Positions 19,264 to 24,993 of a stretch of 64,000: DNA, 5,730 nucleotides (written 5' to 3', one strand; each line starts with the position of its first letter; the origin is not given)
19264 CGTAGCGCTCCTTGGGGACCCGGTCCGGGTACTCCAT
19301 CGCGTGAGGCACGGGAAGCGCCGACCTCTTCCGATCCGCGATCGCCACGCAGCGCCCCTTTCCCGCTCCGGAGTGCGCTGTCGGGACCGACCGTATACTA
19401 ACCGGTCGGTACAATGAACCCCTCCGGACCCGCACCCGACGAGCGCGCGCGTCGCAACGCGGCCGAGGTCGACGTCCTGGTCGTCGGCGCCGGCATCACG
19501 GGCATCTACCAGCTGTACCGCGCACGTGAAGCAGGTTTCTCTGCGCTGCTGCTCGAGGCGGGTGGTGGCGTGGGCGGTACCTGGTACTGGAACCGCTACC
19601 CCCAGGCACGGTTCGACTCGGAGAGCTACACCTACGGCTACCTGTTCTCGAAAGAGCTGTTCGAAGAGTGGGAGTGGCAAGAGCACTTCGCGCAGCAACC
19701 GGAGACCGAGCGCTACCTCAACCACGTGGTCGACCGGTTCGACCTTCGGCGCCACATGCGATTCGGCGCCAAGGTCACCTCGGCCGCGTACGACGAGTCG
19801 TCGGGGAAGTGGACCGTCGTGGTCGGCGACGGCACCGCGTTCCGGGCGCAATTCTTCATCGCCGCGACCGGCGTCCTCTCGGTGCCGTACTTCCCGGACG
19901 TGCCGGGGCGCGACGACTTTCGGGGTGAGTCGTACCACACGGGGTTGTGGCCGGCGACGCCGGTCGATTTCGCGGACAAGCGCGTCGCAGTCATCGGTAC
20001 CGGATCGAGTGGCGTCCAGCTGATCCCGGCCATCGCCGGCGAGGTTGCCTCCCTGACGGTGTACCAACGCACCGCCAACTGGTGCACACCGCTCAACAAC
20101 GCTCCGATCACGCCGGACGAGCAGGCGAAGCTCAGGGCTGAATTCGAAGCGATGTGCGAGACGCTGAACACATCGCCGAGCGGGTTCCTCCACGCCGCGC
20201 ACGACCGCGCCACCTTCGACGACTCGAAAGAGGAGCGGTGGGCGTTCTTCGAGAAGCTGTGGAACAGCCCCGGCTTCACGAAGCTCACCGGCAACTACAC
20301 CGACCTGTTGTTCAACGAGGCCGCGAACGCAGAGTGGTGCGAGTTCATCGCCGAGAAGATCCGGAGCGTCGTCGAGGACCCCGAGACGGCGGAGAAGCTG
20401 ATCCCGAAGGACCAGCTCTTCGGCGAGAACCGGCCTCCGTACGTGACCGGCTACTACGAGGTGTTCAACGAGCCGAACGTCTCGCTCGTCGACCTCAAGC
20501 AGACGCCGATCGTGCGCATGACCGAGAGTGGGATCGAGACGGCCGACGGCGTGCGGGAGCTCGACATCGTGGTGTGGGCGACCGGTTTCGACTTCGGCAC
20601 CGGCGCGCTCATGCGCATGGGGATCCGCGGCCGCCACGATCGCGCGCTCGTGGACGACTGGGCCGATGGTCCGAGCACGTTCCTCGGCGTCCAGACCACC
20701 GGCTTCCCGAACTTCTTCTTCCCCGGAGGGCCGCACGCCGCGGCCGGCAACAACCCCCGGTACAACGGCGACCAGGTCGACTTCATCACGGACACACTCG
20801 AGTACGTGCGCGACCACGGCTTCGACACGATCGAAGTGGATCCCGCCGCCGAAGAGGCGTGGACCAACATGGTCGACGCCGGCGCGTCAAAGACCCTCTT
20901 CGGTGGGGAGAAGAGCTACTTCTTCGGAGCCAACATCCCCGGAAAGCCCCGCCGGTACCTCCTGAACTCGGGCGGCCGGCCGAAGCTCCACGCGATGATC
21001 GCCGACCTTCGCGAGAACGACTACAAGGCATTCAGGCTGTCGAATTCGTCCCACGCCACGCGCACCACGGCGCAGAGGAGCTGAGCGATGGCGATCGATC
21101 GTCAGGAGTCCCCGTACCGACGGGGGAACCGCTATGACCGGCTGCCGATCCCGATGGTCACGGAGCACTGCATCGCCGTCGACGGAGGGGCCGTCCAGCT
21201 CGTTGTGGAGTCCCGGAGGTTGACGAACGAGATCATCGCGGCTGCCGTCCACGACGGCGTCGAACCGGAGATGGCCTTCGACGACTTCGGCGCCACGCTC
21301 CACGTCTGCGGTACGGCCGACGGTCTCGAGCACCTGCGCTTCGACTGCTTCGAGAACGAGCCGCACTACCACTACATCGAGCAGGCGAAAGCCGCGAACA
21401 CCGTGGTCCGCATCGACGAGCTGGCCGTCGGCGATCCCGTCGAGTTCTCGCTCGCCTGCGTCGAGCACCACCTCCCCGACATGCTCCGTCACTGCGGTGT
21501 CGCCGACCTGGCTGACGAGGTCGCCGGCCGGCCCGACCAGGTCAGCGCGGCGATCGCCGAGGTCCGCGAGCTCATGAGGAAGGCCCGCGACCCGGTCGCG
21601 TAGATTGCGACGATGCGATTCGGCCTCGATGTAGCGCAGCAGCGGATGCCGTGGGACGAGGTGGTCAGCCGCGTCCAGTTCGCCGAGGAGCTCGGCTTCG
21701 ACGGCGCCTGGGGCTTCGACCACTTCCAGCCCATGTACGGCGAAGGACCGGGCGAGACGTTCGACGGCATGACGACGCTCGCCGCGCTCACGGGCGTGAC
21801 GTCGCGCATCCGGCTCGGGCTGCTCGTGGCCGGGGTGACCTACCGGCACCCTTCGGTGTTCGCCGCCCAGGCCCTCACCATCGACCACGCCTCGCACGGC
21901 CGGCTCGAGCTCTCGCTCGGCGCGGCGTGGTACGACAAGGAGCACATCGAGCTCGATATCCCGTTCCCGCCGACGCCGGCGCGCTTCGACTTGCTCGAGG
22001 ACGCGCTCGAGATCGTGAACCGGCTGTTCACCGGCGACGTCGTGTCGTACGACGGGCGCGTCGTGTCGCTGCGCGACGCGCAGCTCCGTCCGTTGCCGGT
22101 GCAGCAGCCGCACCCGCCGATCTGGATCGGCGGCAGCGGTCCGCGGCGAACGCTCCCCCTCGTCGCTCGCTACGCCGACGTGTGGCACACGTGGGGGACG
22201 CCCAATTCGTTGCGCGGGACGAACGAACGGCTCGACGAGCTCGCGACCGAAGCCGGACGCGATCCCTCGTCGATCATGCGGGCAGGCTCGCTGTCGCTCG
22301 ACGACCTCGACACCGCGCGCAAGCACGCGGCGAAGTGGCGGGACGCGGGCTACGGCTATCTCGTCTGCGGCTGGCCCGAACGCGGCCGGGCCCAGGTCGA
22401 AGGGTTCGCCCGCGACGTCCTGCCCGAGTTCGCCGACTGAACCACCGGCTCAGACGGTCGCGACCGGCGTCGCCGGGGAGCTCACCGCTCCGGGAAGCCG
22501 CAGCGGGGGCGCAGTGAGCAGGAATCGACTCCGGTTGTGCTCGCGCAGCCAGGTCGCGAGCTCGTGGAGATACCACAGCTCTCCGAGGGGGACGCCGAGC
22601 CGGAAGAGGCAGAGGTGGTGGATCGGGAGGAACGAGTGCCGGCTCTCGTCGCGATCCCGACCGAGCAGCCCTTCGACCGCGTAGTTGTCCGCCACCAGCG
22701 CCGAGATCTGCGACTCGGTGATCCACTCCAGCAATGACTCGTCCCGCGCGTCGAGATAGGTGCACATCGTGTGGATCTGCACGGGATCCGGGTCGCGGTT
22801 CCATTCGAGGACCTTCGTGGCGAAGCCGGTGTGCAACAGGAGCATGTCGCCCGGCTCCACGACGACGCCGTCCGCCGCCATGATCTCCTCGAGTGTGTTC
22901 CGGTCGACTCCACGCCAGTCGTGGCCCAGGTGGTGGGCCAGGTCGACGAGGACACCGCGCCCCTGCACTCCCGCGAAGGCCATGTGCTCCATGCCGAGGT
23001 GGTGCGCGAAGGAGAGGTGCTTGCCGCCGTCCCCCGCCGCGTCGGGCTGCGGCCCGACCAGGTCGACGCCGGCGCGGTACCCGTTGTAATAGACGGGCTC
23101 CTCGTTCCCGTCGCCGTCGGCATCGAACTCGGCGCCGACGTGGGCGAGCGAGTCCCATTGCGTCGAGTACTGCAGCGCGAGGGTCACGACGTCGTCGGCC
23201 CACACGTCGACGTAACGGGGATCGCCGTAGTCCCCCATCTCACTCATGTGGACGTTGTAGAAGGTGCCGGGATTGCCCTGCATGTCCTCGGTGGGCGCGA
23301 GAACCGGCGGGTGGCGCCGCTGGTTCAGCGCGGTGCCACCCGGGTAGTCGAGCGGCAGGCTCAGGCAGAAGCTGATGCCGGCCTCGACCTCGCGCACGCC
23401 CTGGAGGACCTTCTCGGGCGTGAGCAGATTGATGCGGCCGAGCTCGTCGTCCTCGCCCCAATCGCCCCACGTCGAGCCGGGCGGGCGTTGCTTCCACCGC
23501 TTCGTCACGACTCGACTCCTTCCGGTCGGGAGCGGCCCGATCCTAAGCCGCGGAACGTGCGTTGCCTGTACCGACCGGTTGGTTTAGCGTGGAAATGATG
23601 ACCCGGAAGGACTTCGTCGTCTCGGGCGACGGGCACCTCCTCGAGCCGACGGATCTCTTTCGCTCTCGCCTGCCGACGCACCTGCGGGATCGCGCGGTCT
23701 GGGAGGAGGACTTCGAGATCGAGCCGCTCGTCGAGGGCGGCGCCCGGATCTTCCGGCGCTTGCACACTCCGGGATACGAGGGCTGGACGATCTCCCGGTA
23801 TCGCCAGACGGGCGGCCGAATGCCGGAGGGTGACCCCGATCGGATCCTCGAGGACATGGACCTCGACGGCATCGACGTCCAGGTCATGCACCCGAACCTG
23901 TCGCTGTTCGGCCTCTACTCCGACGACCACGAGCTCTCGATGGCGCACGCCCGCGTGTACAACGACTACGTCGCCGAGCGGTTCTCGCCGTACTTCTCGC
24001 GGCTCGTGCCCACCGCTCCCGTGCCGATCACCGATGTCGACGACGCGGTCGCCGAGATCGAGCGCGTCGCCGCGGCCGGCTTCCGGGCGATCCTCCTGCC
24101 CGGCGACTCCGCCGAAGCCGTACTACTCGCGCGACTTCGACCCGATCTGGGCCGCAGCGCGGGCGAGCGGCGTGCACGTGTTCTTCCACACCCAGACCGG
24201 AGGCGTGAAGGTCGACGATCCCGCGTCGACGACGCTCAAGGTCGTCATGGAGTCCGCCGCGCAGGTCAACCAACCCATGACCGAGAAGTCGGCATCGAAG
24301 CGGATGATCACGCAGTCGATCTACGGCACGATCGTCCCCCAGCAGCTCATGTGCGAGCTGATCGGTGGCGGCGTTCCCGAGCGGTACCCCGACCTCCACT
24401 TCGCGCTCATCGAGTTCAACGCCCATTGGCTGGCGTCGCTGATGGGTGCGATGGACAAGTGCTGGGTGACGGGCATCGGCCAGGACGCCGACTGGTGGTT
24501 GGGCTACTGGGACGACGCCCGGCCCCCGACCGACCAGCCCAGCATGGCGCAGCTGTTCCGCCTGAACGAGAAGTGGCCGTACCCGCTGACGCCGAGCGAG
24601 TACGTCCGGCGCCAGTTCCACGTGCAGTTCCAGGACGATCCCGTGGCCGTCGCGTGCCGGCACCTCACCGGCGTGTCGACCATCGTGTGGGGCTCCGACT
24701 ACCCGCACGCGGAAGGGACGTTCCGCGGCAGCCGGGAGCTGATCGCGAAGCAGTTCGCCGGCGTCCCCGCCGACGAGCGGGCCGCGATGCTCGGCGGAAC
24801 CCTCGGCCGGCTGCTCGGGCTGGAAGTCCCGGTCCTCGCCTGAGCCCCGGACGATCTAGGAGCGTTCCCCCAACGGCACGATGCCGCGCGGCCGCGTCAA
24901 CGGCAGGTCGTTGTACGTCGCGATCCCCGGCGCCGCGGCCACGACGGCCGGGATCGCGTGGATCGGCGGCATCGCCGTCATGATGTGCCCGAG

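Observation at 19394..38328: A 13-nt core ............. recurs in four promoter regions of the catabolic block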

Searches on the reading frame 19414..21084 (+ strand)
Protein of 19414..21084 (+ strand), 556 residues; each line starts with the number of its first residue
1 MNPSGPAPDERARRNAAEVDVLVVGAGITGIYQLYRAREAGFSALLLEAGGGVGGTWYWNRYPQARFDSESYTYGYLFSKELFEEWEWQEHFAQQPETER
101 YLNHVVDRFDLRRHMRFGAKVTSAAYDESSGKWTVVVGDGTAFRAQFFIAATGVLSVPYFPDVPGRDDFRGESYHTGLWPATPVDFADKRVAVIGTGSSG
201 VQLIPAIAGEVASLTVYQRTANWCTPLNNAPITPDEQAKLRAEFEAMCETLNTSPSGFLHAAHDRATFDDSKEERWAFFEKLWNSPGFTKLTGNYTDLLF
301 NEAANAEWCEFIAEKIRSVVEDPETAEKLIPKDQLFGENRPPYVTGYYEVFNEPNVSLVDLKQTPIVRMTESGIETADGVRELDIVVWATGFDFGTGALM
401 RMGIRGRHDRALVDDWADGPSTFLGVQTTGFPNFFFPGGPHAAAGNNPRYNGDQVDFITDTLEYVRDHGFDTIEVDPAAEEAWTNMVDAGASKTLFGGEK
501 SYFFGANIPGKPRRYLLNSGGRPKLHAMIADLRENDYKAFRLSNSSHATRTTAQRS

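Call 11: search_protein_families(library=pfam, proteins=[window:19414-21084:+])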
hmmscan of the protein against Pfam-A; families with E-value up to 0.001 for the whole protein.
window:19414-21084:+ (556 aa): 6 families
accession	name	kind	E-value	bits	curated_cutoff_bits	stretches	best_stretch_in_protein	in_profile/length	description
PF13738.12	Pyr_redox_3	-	8.3e-16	58.5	30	1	22-241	1-219/305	Pyridine nucleotide-disulphide oxidoreductase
PF00743.25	FMO-like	-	2.1e-13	50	22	1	21-224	4-219/532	Flavin-binding monooxygenase-like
PF07992.20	Pyr_redox_2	-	2.4e-09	37.5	26.1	1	20-216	2-170/291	Pyridine nucleotide-disulphide oxidoreductase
PF13434.12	Lys_Orn_oxgnase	-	7.2e-08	32.4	21.3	1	74-225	71-220/339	L-lysine 6-monooxygenase/L-ornithine 5-monooxygenase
PF13450.12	NAD_binding_8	-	1.7e-07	31.9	21.9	1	23-70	1-48/68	NAD(P)-binding Rossmann-like domain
PF01266.30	DAO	-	9.4e-06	25.8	27.9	0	20-59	1-41/353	FAD dependent oxidoreductase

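Call 17: find_encoding_contigs(protein=window:19414-21084:+, flank=10000, max_places=6)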
Protein window:19414-21084:+ (556 aa): no gene with exactly this product is on record in the collection.

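Call 25: search_protein_families(library=ncbifam, proteins=[window:19414-21084:+], max_evalue=1e-10)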
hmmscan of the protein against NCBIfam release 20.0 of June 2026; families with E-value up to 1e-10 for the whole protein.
window:19414-21084:+ (556 aa): 2 families
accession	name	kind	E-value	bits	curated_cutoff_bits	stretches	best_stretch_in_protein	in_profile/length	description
NF045818.1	Neo-PentlctneDsynPtlE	equivalog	5.9e-72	242.6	1100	1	15-495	45-534/587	neopentalenolactone/pentalenolactone D synthase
NF040505.1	ArsO_flavin_mono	equivalog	1.2e-25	90.7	425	1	19-217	1-189/346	ArsO family NAD(P)H-dependent flavin-containing monooxygenase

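Call 51: search_solved_structures(query=window:19414-21084:+, max_evalue=1e-40)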
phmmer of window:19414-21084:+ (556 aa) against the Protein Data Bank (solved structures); distinct sequences matched with E-value up to 1e-40: 34.
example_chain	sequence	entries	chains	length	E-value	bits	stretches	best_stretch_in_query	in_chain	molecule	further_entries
3uov_A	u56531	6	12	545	1.2e-144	486.2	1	15-542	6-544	OTEMO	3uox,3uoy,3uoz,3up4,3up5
8xg9_A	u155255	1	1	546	2.4e-140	472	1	11-547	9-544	Phenylacetone monooxygenase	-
8xg8_A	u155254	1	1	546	4.4e-140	471.1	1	11-547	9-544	Phenylacetone monooxygenase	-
8xg7_A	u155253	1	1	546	4.9e-140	471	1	11-547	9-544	Phenylacetone monooxygenase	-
1w4x_A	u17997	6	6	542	2.8e-139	468.4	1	11-542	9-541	PHENYLACETONE MONOOXYGENASE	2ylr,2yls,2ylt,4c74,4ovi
2ylz_A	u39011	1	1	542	3e-139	468.4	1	11-542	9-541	PHENYLACETONE MONOOXYGENASE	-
4d03_A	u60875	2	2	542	6e-139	467.4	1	11-542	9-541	PHENYLACETONE MONOOXYGENASE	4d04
2ylw_A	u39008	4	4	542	7e-139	467.2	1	11-542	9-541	PHENYLACETONE MONOOXYGENASE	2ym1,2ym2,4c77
2ylx_A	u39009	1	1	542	3.5e-138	464.8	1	11-542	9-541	PHENYLACETONE MONOOXYGENASE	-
7v8o_A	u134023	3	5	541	2.9e-132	445.3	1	17-544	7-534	Cyclohexanone Monooxygenase from Thermocrispum municipale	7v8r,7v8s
5m0z_A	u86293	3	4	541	6.5e-132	444.2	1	17-544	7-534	Cyclohexanone Monooxygenase from Thermocrispum municipale. | Cyclohexanone Monooxygenase from Thermocrispum municipale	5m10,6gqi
4ap3_A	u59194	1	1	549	4.2e-130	438.2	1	8-542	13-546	STEROID MONOOXYGENASE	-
4ap1_A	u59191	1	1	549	4.9e-130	437.9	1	8-542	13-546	STEROID MONOOXYGENASE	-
4aos_A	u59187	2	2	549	6.8e-130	437.5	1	8-542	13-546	STEROID MONOOXYGENASE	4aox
6jdk_A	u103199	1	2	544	4.7e-129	434.7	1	15-541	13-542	Baeyer-Villiger monooxygenase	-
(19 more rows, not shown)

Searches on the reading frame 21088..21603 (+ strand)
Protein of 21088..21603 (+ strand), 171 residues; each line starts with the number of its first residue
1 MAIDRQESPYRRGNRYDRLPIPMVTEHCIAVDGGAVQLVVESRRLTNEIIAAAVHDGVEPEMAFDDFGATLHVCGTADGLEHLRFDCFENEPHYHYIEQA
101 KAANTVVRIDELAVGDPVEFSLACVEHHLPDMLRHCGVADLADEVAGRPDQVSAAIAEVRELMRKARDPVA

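Call 11: search_protein_families(library=pfam, proteins=[window:21088-21603:+])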
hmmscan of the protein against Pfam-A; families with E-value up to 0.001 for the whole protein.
window:21088-21603:+ (171 aa): 1 family
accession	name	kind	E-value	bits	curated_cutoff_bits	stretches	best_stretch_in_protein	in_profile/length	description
PF24777.1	DUF7700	-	2.5e-26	92.2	25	1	31-161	2-113/115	Domain of unknown function (DUF7700)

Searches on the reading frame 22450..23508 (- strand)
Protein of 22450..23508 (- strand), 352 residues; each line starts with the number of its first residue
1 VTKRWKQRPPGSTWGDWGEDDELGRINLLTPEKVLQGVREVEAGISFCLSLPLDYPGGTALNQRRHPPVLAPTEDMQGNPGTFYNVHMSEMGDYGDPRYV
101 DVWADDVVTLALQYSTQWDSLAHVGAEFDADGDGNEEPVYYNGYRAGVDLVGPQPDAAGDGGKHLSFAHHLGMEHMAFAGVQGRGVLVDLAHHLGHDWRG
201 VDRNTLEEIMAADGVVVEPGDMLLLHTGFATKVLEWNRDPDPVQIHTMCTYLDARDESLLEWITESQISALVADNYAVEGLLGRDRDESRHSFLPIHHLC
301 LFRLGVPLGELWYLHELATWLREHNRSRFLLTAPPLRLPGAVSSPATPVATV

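Call 11: search_protein_families(library=pfam, proteins=[window:22450-23508:-])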
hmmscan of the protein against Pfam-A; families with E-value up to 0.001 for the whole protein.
window:22450-23508:- (352 aa): 1 family
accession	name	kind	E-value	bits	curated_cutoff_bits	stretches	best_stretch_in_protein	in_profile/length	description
PF04199.19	Cyclase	-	1.3e-10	42.1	23.1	1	105-279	19-141/142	Putative cyclase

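Call 25: search_protein_families(library=ncbifam, proteins=[window:22450-23508:-], max_evalue=1e-10)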
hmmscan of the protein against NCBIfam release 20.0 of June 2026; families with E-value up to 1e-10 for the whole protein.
window:22450-23508:- (352 aa): 0 families

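Call 50: search_solved_structures(query=window:22450-23508:-, max_evalue=0.001)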
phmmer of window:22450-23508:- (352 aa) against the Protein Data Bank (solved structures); distinct sequences matched with E-value up to 0.001: 1.
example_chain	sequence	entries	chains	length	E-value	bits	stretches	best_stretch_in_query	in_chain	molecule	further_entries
5ibz_A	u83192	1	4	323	1.8e-35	125.9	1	12-350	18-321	Uncharacterized protein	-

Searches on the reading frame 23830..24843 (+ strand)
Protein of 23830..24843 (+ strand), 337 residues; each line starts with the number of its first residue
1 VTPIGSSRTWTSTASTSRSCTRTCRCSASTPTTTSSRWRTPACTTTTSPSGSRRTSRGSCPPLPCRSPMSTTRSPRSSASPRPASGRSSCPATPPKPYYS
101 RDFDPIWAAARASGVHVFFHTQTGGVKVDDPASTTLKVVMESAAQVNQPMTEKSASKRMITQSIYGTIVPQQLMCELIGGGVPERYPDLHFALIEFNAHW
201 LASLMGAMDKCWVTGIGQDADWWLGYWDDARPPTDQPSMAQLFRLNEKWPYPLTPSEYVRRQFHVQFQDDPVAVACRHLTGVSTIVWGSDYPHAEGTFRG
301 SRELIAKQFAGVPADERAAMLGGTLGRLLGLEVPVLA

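Call 15: search_protein_families(library=pfam, proteins=[window:23830-24843:+])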
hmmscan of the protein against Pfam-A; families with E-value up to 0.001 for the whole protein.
window:23830-24843:+ (337 aa): 1 family
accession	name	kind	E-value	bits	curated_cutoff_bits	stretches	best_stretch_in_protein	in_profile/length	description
PF04909.20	Amidohydro_2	-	2.5e-13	50.9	26.4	1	94-331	117-289/289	Amidohydrolase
